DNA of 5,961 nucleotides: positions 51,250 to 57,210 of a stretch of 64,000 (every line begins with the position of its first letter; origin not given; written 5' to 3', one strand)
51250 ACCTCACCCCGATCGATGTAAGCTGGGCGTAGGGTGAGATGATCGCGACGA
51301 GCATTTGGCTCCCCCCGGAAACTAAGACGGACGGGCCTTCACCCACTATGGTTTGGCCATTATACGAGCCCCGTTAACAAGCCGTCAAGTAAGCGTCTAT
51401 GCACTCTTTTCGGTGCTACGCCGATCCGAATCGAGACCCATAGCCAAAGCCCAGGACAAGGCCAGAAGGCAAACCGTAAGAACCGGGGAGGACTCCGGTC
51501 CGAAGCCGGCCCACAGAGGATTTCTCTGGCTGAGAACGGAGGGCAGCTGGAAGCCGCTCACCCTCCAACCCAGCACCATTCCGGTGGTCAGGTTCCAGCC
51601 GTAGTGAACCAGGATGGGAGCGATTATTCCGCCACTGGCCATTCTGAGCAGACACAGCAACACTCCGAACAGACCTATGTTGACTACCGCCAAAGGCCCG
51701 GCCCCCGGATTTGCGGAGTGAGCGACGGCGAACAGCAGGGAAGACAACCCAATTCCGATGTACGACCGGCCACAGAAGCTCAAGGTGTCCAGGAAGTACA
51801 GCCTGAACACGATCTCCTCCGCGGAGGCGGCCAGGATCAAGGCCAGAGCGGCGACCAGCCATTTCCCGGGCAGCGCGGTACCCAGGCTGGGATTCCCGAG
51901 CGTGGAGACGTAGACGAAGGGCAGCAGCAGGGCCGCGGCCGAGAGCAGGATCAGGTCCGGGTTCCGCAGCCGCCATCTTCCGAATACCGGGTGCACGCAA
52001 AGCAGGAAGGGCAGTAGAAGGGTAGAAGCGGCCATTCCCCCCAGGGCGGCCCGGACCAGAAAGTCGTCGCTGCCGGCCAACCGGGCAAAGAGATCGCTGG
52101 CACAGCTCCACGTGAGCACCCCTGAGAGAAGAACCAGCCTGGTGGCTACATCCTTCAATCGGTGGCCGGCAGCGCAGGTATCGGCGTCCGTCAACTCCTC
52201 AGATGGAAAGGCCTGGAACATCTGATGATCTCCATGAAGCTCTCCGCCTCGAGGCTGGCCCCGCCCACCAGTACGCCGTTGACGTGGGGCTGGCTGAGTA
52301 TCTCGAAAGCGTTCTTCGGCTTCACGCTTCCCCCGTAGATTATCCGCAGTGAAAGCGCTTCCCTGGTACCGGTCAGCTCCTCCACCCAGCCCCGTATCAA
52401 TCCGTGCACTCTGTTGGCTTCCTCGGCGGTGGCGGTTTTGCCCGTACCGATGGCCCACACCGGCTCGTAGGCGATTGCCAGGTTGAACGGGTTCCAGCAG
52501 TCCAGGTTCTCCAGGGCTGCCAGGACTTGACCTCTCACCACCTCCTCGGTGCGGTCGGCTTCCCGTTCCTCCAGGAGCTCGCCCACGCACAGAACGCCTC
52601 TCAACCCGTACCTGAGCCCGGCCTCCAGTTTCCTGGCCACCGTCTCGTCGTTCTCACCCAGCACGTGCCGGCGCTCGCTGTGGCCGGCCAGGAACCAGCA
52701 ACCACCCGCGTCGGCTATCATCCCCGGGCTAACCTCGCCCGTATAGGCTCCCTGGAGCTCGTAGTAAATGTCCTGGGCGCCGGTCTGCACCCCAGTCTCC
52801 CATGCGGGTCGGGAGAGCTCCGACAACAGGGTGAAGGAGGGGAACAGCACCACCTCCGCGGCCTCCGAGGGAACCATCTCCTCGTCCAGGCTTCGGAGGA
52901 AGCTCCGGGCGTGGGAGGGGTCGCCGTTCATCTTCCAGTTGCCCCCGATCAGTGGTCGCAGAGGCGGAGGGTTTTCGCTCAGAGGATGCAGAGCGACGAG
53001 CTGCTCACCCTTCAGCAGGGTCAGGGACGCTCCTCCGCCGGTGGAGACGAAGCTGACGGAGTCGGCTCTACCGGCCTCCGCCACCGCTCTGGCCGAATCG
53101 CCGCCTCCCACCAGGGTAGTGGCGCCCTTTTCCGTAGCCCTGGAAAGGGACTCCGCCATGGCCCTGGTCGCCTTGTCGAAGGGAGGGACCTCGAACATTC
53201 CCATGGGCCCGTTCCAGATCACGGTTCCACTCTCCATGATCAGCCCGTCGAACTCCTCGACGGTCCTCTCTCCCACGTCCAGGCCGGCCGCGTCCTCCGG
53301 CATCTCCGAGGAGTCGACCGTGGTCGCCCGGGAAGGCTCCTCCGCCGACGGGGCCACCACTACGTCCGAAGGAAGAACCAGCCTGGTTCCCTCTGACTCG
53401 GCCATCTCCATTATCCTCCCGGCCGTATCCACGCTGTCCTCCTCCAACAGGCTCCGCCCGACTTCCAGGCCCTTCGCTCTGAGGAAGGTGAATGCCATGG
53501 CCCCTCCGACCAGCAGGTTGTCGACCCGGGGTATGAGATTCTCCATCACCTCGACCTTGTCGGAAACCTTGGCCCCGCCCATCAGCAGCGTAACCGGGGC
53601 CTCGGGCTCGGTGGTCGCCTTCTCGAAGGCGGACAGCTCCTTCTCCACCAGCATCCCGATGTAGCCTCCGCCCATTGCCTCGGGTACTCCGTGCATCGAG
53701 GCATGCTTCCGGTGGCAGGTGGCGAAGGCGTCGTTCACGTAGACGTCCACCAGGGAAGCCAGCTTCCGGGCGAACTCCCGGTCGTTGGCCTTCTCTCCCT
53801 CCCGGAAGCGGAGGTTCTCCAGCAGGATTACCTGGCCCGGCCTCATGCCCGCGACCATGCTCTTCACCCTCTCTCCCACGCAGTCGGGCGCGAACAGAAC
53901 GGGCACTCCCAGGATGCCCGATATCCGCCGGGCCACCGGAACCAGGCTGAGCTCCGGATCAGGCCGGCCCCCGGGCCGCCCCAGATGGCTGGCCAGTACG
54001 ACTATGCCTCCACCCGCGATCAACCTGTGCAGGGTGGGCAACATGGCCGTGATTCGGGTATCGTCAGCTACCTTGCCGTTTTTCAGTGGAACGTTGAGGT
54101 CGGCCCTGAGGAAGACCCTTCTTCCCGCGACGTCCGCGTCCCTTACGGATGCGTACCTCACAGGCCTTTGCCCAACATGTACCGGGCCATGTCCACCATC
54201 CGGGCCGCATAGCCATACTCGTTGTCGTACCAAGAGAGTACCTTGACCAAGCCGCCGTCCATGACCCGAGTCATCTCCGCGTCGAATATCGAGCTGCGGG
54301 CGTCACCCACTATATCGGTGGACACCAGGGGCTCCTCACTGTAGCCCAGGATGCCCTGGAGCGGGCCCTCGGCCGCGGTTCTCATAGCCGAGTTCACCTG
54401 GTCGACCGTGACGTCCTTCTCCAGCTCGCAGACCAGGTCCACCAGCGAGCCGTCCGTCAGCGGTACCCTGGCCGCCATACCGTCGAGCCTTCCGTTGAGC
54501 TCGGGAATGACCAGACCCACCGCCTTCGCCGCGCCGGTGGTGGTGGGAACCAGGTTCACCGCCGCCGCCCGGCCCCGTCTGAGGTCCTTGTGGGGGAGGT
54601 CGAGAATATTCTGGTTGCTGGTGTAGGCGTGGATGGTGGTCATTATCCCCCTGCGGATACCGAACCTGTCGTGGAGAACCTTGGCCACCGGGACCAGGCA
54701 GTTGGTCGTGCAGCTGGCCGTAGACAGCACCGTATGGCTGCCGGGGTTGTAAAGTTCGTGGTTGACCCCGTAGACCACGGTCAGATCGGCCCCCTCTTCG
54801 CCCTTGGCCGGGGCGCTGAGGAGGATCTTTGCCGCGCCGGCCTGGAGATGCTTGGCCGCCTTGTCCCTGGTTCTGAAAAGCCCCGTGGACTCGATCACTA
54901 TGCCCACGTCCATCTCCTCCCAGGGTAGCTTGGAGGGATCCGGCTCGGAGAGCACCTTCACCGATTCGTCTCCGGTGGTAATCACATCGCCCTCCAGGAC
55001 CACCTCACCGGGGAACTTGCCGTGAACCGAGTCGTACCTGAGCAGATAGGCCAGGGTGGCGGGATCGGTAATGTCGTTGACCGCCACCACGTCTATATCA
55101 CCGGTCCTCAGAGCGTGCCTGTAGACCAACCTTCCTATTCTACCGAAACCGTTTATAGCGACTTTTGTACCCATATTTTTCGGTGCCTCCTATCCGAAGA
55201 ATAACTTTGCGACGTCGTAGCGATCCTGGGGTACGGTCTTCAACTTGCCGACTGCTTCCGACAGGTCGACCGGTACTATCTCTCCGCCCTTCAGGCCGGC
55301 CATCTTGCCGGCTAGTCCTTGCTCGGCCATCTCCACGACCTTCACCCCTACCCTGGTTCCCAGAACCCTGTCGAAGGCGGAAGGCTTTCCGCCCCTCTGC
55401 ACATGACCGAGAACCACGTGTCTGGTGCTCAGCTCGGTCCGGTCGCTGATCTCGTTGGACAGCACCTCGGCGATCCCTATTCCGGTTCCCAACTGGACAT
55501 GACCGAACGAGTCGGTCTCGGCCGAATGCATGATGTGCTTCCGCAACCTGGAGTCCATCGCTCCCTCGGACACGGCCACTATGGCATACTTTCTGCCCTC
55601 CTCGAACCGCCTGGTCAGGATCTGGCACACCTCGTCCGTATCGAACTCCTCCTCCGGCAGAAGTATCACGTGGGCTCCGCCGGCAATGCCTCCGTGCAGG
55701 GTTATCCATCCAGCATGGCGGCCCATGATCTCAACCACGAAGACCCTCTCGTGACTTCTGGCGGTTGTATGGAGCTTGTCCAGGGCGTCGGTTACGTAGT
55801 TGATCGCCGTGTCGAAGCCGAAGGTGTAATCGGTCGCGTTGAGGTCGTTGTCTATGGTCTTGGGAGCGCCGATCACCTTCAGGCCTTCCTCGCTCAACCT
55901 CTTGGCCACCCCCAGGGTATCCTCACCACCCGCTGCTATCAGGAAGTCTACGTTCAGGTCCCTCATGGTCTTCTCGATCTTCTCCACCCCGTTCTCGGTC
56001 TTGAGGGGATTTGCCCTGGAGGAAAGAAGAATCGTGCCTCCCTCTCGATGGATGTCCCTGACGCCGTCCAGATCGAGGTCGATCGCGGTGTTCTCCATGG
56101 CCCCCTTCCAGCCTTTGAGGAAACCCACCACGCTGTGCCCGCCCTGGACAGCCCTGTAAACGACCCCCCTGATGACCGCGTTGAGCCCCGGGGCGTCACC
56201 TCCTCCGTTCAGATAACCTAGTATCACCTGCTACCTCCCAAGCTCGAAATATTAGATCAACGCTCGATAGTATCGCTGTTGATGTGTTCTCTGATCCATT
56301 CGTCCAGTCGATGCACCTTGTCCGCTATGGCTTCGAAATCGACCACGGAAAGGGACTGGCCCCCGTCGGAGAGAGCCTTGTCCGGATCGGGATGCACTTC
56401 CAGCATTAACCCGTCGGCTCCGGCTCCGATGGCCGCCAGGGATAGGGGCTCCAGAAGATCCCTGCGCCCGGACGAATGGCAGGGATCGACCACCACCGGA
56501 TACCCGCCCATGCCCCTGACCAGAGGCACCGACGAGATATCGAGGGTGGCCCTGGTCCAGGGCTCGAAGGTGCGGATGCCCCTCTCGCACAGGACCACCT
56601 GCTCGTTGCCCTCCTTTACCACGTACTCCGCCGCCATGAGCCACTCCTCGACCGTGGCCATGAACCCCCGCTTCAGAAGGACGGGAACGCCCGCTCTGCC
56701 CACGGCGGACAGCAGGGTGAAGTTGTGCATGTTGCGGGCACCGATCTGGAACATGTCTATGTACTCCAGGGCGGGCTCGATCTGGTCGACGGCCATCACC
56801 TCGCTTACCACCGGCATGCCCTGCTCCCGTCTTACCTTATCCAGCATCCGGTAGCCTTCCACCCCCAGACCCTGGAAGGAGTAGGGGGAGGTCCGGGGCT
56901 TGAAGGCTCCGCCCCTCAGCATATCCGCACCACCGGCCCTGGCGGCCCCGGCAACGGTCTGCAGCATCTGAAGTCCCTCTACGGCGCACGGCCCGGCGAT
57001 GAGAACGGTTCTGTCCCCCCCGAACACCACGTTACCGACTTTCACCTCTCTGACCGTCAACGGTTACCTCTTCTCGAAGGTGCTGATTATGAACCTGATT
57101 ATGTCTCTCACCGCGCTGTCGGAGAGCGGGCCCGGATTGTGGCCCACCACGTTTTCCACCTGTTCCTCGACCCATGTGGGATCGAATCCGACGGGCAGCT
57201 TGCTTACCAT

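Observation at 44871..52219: Tandem array of three paralogous B12-binding radical SAM enzymes plus a fourth divergent one, flanked by a CPBP protease and an FGE-family protein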

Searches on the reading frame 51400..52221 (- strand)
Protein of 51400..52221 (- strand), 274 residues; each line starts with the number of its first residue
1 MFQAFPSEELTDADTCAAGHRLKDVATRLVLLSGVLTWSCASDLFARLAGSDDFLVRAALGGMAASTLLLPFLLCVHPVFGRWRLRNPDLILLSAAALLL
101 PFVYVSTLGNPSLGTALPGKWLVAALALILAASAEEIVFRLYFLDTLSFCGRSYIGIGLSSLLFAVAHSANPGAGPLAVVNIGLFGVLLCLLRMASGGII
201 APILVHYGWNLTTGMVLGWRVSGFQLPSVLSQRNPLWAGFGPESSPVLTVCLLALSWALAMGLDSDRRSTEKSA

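Call 6: search_protein_families(library=pfam, proteins=[window:51400-52221:-], max_evalue=0.01)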
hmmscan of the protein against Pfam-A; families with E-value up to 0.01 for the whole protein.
seq(274 aa): 1 family
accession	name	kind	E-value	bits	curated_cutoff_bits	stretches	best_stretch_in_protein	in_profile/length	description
PF02517.21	Rce1-like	-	1.3e-17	64.3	22.4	1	120-211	4-92/93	Type II CAAX prenyl endopeptidase Rce1-like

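Call 7: search_protein_families(library=ncbifam, proteins=[window:51400-52221:-], max_evalue=0.01)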
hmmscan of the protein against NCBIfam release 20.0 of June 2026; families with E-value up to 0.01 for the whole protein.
seq(274 aa): 4 families
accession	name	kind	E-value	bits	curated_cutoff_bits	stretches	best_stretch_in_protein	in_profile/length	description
NF041647.1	ABC_perm_CPBP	equivalog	2.5e-08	33.2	435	1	121-213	543-630/636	ABC transporter permease subunit/CPBP intramembrane protease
NF040914.1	Mrt_core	domain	9.4e-07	28.9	100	1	124-216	4-104/108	myxosortase family intramembrane protease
NF040589.1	CPBP_Synerg_MrtS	equivalog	5.8e-06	26.6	130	1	95-210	45-160/170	Synerg-CTERM system glutamic-type intramembrane protease MrtS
NF033192.3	CPBP_JDVT_MrtJ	equivalog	0.0074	16.9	75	0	128-212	5-94/98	JDVT-CTERM system glutamic-type intramembrane protease MrtJ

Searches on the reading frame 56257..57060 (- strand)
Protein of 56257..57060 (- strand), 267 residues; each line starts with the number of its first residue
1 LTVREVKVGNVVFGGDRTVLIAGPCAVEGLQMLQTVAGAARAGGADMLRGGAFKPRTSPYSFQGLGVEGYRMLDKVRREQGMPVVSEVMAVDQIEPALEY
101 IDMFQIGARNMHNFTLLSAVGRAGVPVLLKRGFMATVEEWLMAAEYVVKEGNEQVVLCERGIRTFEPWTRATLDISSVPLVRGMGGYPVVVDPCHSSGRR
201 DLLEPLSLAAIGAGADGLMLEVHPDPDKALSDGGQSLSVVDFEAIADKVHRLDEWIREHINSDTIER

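Call 102: search_protein_families(library=pfam, proteins=[window:56257-57060:-], max_evalue=0.0001)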
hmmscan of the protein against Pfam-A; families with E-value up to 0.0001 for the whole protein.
window:56257-57060:- (267 aa): 2 families
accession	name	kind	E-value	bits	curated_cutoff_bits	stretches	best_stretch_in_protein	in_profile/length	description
PF00793.26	DAHP_synth_1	-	1.7e-74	250.6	25.5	1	10-255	9-267/270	DAHP synthetase I family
PF03102.20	NeuB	-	5.2e-06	26.5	22.1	1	65-158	53-146/241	NeuB family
